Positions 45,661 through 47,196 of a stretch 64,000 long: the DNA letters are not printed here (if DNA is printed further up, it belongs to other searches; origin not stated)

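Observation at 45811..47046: DegT-family enzyme with His replacing the PLP Schiff-base lysine: ColD/E1-type sugar 3-dehydratase rather than aminotransferase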

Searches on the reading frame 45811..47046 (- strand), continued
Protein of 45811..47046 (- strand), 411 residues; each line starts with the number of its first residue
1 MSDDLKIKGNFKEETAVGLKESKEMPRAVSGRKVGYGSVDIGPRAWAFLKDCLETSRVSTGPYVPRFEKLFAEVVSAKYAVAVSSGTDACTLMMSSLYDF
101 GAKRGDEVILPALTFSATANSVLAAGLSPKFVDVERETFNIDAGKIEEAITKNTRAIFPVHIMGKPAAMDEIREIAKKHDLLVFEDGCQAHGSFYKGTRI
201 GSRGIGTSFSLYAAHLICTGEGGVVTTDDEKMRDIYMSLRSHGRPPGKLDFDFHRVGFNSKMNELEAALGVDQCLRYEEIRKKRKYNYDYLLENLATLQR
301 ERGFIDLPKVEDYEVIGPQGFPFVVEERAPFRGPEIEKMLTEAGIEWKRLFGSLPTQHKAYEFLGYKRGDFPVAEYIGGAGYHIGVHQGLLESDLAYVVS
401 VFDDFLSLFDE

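Call 46: fold_search(model_id=the predicted structure, library=pdb)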
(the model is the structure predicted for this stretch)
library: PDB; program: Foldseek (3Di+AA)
matches with E <= 10: 1981; with E <= 0.001: 1545
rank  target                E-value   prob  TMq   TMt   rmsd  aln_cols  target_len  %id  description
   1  3dr4_A                1.8e-37  1.00  0.83  0.93   2.1       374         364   33  GDP-perosamine synthase K186A mutant from Caulobacter crescentus with bound sugar ligand (released 2008-10-14)
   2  3bn1_A                5.6e-37  1.00  0.84  0.93   2.0       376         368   33  Crystal structure of GDP-perosamine synthase (released 2008-03-18)
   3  3dr4_D                6.7e-37  1.00  0.83  0.92   2.2       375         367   32  GDP-perosamine synthase K186A mutant from Caulobacter crescentus with bound sugar ligand (released 2008-10-14)
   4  3bn1_C                7.1e-37  1.00  0.83  0.94   2.1       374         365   33  Crystal structure of GDP-perosamine synthase (released 2008-03-18)
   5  7b0m                  2.6e-36  1.00  0.84  0.93   2.2       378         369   31  Sugar transaminase from a metagenome collected from troll oil field production water (released 2021-12-01)
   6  3dr4_B                2.8e-36  1.00  0.83  0.93   2.1       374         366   33  GDP-perosamine synthase K186A mutant from Caulobacter crescentus with bound sugar ligand (released 2008-10-14)
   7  3dr7_B                2.8e-36  1.00  0.83  0.92   2.3       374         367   33  GDP-perosamine synthase from Caulobacter crescentus with bound GDP-3-deoxyperosamine (released 2008-10-14)
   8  3dr4_C                2.9e-36  1.00  0.84  0.93   2.1       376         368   33  GDP-perosamine synthase K186A mutant from Caulobacter crescentus with bound sugar ligand (released 2008-10-14)
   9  3bb8_A                1.3e-35  1.00  0.85  0.84   2.9       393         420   32  E1 Dehydrase H220K Mutant (released 2008-09-16)
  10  3bn1_D                1.7e-35  1.00  0.83  0.93   2.0       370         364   33  Crystal structure of GDP-perosamine synthase (released 2008-03-18)
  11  4oca                  1.8e-35  1.00  0.81  0.91   2.3       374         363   28  Cryatal structure of ArnB K188A complexted with PLP and UDP-Ara4N (released 2014-03-12)
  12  7b0d_A                3.1e-35  1.00  0.82  0.91   2.2       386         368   30  Sugar transaminase from Archaeoglobus veneficus (released 2021-12-01)
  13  3bcx_B                4.2e-35  1.00  0.85  0.83   3.9       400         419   32  E1 Dehydrase (released 2007-11-27)
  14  3bcx_A                9.3e-35  1.00  0.85  0.83   3.9       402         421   32  E1 Dehydrase (released 2007-11-27)
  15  8sng_A                1.8e-34  1.00  0.79  0.88   2.9       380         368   26  Crystal Structure of ArnB Transferase from Klebsiella aerogenes (Lattice Translocation Disorder, P21 form) (released 2023-05-10)
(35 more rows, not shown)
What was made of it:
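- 45811..47046 (-): DegT/DnrJ/EryC1-family fold-type I enzyme (411 aa) with His215 in place of the Schiff-base lysine. Predicted PMP-dependent NDP-4-keto-6-deoxy-sugar 3-dehydratase of the ColD mechanistic type. The true start may be Met25. Foldseek top hits are GDP-perosamine synthase (TM 0.93), E1, ArnB and ColD (call 46).
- The best structural match is GDP-perosamine synthase (call 46).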

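Call 48: find_related_loci(query=window:45811-47046:-, collection=genome_contigs, flank=10000)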
Query window:45811-47046:- (411 aa) in genome_contigs; peptide patterns used: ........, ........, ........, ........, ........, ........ (x = any residue, [..] = any of these).
141 stretches matched a pattern; 51 encode a relative of the query (tblastn E <= 1e-3); 51 distinct loci.
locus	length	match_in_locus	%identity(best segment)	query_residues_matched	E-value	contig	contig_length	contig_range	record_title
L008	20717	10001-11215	47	22-406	2e-116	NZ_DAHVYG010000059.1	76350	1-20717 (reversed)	MAG: Geobacter sp. isolate clean785 k141_427263, whole genome shotgun sequence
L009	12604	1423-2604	49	33-406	3e-116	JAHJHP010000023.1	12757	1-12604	MAG: Candidatus Omnitrophota bacterium isolate Modern_marine_planktonic.mb.39 Modern_marine_plan.mb.39_k141_184237, whol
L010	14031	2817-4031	46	22-406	2e-115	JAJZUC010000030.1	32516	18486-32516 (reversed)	MAG: Deltaproteobacteria bacterium isolate SKS4.bin16 NODE_1961_length_32516_cov_4.422798, whole genome shotgun sequence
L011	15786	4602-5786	47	32-406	4e-115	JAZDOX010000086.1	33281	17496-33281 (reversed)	MAG: Candidatus Omnitrophota bacterium isolate MEGAHIT-group-0.801 k141_5850122, whole genome shotgun sequence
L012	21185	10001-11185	48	32-406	4e-115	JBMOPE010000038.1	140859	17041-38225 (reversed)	MAG: Bacillota bacterium isolate Betzabe_MAG120 MAG120_38, whole genome shotgun sequence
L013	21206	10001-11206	44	26-407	1e-114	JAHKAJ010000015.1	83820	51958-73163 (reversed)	MAG: Candidatus Omnitrophota bacterium isolate Undefined_mixed_planktonic.mb.33 Undefined_mixed_pl.mb.33_k141_503622, wh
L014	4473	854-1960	52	33-407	1e-114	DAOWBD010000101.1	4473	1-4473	MAG TPA_asm: Candidatus Omnitrophota bacterium isolate CSMAG_1852 CSMAG_1852_k141_4697686_length_4473_cov_12.6798, whole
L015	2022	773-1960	46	1-406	1e-119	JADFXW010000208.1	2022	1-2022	MAG: Candidatus Omnitrophota bacterium isolate nDJH2bin13 nDJH2_bin13_NODE_208_length_2022_cov_1.827968, whole genome sh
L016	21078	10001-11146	49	19-407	1e-112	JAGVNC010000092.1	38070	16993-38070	MAG: Candidatus Omnitrophota bacterium isolate DeMMO3_17 c_000000039071, whole genome shotgun sequence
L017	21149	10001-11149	50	19-406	8e-112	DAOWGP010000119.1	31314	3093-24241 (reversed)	MAG TPA_asm: Candidatus Omnitrophota bacterium isolate CSMAG_1994 CSMAG_1994_k141_22938_length_31314_cov_58.0467, whole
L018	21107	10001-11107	49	33-407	7e-112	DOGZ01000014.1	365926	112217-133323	MAG TPA_asm: Candidatus Omnitrophota bacterium isolate UBA10174 contig_7454, whole genome shotgun sequence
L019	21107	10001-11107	50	33-407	2e-111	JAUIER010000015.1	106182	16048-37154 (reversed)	MAG: bacterium isolate 8_bin.41 NODE_336_length_106182_cov_1.452869, whole genome shotgun sequence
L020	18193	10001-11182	47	33-406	5e-111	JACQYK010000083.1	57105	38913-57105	MAG: Deltaproteobacteria bacterium isolate NC_groundwater_1539_Pr4_S-0.65um_50_9 SR1-18-Sp65_coassembly_scaffold_59822,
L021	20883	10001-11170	47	7-406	2e-110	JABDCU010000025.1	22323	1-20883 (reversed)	MAG: Candidatus Omnitrophota bacterium isolate BWMinControl_Nextera19_MAG3 3300020833.a:Ga0206995_1038, whole genome sho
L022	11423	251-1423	47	6-406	5e-110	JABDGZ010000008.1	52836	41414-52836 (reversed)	MAG: Candidatus Omnitrophota bacterium isolate BWOrgControl_Nextera71_MAG1 3300021028.a:Ga0206863_1031, whole genome sho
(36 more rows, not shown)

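Call 65: search_solved_structures(query=window:45811-47046:-, max_evalue=1e-50, show_alignments=5)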
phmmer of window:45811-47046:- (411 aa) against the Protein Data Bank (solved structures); distinct sequences matched with E-value up to 1e-50: 4.
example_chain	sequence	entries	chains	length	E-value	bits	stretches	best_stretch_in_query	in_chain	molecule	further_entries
3bn1_A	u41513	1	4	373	1.2e-55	192.6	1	48-406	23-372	Perosamine synthetase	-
3dr7_A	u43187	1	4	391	1.5e-55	192.3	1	48-406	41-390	Putative perosamine synthetase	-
3dr4_A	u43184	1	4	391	2e-55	191.9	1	48-406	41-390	Putative perosamine synthetase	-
7b0m_AAA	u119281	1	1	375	1.3e-54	189.2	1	41-371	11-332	Sugar aminotransferase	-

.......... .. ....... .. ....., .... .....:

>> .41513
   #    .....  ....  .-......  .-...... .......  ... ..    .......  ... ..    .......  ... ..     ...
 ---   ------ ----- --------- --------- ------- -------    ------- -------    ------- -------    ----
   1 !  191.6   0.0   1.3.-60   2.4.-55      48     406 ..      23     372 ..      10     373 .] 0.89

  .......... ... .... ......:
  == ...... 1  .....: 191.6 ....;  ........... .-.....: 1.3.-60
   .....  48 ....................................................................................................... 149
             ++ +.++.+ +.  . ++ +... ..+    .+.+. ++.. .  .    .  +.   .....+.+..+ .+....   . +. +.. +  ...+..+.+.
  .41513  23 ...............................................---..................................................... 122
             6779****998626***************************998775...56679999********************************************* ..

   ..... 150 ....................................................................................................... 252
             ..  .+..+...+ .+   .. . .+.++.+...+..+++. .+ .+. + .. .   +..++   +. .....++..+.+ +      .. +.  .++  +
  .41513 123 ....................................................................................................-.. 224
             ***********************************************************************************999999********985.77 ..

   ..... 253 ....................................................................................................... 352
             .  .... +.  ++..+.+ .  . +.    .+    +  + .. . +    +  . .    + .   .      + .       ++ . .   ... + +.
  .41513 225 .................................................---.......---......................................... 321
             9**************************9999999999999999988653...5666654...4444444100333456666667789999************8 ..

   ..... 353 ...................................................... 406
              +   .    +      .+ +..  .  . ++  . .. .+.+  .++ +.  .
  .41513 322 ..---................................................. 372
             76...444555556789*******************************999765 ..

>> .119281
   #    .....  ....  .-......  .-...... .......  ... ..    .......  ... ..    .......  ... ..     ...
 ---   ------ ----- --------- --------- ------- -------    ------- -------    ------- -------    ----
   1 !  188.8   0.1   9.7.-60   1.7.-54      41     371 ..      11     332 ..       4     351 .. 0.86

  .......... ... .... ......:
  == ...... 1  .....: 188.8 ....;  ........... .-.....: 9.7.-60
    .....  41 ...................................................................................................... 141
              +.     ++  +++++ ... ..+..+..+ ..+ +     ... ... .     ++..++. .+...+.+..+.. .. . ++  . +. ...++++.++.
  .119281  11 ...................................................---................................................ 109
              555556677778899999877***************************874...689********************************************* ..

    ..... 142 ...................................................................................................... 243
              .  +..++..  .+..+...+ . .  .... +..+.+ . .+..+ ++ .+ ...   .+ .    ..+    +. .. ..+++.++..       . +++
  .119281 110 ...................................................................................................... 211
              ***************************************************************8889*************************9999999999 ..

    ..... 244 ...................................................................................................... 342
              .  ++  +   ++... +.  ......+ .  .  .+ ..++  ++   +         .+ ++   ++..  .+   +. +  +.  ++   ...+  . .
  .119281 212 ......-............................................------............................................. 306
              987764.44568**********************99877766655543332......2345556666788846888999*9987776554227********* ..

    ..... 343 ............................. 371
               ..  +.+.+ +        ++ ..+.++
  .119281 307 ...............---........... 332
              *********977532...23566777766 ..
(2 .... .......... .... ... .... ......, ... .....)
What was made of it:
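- Tried and rejected: 7b0m, the best non-Per PDB hit, turned out to be a Lys enzyme (call 65).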

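Call 66: find_related_loci(query=window:45811-47046:-, collection=metagenome_contigs, flank=10000)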
Query window:45811-47046:- (411 aa) in metagenome_contigs; peptide patterns used: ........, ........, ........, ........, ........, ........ (x = any residue, [..] = any of these).
225 stretches matched a pattern; 99 encode a relative of the query (tblastn E <= 1e-3); the best 80 are kept; 80 distinct loci.
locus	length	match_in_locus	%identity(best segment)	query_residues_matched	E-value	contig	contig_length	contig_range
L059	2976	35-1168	62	32-409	1e-174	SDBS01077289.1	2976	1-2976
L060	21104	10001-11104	51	33-406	3e-115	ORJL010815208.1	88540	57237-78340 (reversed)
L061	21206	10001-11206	44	26-407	1e-114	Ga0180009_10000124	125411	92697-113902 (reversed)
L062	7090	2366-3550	47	33-407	3e-114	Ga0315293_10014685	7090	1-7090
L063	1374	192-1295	53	33-406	5e-124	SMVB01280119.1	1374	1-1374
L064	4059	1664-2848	47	2-406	6e-115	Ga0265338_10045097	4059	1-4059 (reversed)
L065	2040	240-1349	49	33-406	2e-119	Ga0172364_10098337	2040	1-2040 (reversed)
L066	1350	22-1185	47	10-407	2e-122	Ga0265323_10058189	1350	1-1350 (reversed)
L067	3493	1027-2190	48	10-407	5e-115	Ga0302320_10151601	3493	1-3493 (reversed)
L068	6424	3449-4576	48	32-411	2e-112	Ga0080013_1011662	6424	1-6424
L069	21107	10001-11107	49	33-407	7e-112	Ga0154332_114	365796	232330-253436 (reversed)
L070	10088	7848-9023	48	33-406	2e-111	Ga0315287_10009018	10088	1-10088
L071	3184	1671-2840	47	7-406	9e-115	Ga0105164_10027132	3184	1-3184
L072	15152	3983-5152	47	7-406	1e-111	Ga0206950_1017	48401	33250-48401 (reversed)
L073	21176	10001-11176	47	6-407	3e-111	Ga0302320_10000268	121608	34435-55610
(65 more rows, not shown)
